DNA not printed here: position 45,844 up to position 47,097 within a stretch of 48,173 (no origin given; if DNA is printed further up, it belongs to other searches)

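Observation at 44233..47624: Right-end cargo of the hlb-converting prophage is a CPBP intramembrane protease plus an ornithine cyclodeaminase-family gene, not the sak/chp/scn/sea immune-evasion cluster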

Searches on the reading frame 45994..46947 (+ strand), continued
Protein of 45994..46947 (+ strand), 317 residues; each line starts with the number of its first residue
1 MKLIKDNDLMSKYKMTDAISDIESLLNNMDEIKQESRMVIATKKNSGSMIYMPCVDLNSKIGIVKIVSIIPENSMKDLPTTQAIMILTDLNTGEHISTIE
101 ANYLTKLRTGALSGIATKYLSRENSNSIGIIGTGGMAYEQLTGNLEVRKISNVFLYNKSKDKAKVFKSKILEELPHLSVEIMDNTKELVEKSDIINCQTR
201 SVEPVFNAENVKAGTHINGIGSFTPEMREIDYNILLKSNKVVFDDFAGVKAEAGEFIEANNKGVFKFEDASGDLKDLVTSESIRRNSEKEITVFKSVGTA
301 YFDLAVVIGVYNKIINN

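Call 48: find_encoding_contigs(protein=P0074, flank=5000, max_places=1)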
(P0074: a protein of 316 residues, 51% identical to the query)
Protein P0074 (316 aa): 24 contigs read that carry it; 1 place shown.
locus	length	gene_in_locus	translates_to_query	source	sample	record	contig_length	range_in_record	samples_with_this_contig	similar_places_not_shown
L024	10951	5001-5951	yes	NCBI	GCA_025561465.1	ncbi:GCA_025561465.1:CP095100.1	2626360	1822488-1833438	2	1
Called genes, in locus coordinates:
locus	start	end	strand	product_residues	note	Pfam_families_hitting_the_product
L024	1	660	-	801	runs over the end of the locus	PF01588:tRNA_bind, PF03483:B3_4, PF03484:B5, PF17759:tRNA_synthFbeta, PF03147:FDX-ACB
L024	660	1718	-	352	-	PF02912:Phe_tRNA-synt_N, PF01409:tRNA-synt_2d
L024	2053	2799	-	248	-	PF22435:MRM3-like_sub_bind, PF08032:SpoU_sub_bind, PF00588:SpoU_methylase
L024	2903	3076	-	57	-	PF01783:Ribosomal_L32p, PF13248:Zn_ribbon_3 (faint)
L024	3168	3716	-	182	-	PF02620:YceD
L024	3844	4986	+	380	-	PF01467:CTP_transf_like (weak), PF05636:HIGH_NTase1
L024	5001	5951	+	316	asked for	PF02423:OCD_Mu_crystall, PF01488:Shikimate_DH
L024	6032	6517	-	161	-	PF08218:Citrate_ly_lig, PF01467:CTP_transf_like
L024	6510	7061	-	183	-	PF03602:Cons_hypoth95, PF05175:MTS, PF13847:Methyltransf_31 (weak)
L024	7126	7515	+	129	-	PF23648:DUF7147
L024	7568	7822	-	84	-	PF09902:DUF2129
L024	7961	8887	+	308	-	PF03009:GDPD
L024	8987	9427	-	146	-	PF06133:Com_YlbF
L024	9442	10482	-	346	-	PF14504:CAP_assoc_N, PF00188:CAP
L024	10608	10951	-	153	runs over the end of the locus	PF10067:DUF2306 (faint), PF04238:DUF420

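Call 49: find_encoding_contigs(protein=P0120, flank=5000, max_places=1)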
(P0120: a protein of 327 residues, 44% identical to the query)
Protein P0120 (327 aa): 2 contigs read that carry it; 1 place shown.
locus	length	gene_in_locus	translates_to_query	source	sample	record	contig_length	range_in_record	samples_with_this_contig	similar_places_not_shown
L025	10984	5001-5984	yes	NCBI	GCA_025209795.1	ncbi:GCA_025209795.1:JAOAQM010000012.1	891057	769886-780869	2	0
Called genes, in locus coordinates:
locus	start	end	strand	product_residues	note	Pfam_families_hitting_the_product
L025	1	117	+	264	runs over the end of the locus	PF00756:Esterase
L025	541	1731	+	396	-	PF00083:Sugar_tr (weak), PF07690:MFS_1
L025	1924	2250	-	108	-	-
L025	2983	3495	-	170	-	PF13560:HTH_31, PF01381:HTH_3, PF12844:HTH_19, PF13443:HTH_26, PF07883:Cupin_2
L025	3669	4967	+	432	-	PF00083:Sugar_tr, PF07690:MFS_1, PF13347:MFS_2, PF00083:Sugar_tr, PF07690:MFS_1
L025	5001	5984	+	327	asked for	PF02423:OCD_Mu_crystall, PF01488:Shikimate_DH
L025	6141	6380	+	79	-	-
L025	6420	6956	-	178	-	-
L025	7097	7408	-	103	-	-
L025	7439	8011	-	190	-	-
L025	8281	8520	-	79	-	-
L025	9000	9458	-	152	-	PF10604:Polyketide_cyc2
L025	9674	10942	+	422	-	PF07694:5TM-5TMR_LYT, PF00512:HisKA, PF02518:HATPase_c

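Call 50: find_encoding_contigs(protein=P0143, flank=5000, max_places=1)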
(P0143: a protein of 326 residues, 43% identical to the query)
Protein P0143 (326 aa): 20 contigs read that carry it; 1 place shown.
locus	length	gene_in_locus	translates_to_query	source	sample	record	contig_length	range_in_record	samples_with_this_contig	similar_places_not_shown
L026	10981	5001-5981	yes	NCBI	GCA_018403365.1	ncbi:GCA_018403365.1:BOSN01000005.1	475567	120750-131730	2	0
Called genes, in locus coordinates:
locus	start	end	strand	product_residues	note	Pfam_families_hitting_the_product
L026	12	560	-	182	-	PF01381:HTH_3, PF12844:HTH_19, PF13443:HTH_26, PF07883:Cupin_2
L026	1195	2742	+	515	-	PF00171:Aldedh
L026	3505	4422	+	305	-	PF01619:Pro_dh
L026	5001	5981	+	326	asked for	PF02423:OCD_Mu_crystall, PF01488:Shikimate_DH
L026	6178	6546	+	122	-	PF00903:Glyoxalase (weak)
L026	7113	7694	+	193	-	PF00156:Pribosyltran (weak)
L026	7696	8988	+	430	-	PF00860:Xan_ur_permease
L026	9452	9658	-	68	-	-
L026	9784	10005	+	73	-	PF07690:MFS_1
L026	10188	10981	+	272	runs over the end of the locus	PF07690:MFS_1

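Call 66: search_solved_structures(query=window:45994-46947:+, max_evalue=1e-20, show_alignments=5)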
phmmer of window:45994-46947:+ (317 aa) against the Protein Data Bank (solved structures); distinct sequences matched with E-value up to 1e-20: 6.
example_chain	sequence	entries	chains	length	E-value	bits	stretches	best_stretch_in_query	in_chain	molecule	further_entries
6t3e_A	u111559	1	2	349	6.4e-49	170.1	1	3-314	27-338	DELTA1-pyrroline-2-carboxylate reductase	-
7rbp_A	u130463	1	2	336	3.3e-42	148.1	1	46-311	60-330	Ornithine cyclodeaminase/mu-crystallin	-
1omo_A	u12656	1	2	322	1.2e-39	139.7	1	47-314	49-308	alanine dehydrogenase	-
1vll_A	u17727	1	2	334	1.4e-39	139.5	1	46-314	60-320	alanine dehydrogenase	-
4bv8_A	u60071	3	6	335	2e-24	89.8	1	32-312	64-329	THIOMORPHOLINE-CARBOXYLATE DEHYDROGENASE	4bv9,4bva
2i99_A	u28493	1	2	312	3.8e-23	85.5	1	32-307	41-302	Mu-crystallin homolog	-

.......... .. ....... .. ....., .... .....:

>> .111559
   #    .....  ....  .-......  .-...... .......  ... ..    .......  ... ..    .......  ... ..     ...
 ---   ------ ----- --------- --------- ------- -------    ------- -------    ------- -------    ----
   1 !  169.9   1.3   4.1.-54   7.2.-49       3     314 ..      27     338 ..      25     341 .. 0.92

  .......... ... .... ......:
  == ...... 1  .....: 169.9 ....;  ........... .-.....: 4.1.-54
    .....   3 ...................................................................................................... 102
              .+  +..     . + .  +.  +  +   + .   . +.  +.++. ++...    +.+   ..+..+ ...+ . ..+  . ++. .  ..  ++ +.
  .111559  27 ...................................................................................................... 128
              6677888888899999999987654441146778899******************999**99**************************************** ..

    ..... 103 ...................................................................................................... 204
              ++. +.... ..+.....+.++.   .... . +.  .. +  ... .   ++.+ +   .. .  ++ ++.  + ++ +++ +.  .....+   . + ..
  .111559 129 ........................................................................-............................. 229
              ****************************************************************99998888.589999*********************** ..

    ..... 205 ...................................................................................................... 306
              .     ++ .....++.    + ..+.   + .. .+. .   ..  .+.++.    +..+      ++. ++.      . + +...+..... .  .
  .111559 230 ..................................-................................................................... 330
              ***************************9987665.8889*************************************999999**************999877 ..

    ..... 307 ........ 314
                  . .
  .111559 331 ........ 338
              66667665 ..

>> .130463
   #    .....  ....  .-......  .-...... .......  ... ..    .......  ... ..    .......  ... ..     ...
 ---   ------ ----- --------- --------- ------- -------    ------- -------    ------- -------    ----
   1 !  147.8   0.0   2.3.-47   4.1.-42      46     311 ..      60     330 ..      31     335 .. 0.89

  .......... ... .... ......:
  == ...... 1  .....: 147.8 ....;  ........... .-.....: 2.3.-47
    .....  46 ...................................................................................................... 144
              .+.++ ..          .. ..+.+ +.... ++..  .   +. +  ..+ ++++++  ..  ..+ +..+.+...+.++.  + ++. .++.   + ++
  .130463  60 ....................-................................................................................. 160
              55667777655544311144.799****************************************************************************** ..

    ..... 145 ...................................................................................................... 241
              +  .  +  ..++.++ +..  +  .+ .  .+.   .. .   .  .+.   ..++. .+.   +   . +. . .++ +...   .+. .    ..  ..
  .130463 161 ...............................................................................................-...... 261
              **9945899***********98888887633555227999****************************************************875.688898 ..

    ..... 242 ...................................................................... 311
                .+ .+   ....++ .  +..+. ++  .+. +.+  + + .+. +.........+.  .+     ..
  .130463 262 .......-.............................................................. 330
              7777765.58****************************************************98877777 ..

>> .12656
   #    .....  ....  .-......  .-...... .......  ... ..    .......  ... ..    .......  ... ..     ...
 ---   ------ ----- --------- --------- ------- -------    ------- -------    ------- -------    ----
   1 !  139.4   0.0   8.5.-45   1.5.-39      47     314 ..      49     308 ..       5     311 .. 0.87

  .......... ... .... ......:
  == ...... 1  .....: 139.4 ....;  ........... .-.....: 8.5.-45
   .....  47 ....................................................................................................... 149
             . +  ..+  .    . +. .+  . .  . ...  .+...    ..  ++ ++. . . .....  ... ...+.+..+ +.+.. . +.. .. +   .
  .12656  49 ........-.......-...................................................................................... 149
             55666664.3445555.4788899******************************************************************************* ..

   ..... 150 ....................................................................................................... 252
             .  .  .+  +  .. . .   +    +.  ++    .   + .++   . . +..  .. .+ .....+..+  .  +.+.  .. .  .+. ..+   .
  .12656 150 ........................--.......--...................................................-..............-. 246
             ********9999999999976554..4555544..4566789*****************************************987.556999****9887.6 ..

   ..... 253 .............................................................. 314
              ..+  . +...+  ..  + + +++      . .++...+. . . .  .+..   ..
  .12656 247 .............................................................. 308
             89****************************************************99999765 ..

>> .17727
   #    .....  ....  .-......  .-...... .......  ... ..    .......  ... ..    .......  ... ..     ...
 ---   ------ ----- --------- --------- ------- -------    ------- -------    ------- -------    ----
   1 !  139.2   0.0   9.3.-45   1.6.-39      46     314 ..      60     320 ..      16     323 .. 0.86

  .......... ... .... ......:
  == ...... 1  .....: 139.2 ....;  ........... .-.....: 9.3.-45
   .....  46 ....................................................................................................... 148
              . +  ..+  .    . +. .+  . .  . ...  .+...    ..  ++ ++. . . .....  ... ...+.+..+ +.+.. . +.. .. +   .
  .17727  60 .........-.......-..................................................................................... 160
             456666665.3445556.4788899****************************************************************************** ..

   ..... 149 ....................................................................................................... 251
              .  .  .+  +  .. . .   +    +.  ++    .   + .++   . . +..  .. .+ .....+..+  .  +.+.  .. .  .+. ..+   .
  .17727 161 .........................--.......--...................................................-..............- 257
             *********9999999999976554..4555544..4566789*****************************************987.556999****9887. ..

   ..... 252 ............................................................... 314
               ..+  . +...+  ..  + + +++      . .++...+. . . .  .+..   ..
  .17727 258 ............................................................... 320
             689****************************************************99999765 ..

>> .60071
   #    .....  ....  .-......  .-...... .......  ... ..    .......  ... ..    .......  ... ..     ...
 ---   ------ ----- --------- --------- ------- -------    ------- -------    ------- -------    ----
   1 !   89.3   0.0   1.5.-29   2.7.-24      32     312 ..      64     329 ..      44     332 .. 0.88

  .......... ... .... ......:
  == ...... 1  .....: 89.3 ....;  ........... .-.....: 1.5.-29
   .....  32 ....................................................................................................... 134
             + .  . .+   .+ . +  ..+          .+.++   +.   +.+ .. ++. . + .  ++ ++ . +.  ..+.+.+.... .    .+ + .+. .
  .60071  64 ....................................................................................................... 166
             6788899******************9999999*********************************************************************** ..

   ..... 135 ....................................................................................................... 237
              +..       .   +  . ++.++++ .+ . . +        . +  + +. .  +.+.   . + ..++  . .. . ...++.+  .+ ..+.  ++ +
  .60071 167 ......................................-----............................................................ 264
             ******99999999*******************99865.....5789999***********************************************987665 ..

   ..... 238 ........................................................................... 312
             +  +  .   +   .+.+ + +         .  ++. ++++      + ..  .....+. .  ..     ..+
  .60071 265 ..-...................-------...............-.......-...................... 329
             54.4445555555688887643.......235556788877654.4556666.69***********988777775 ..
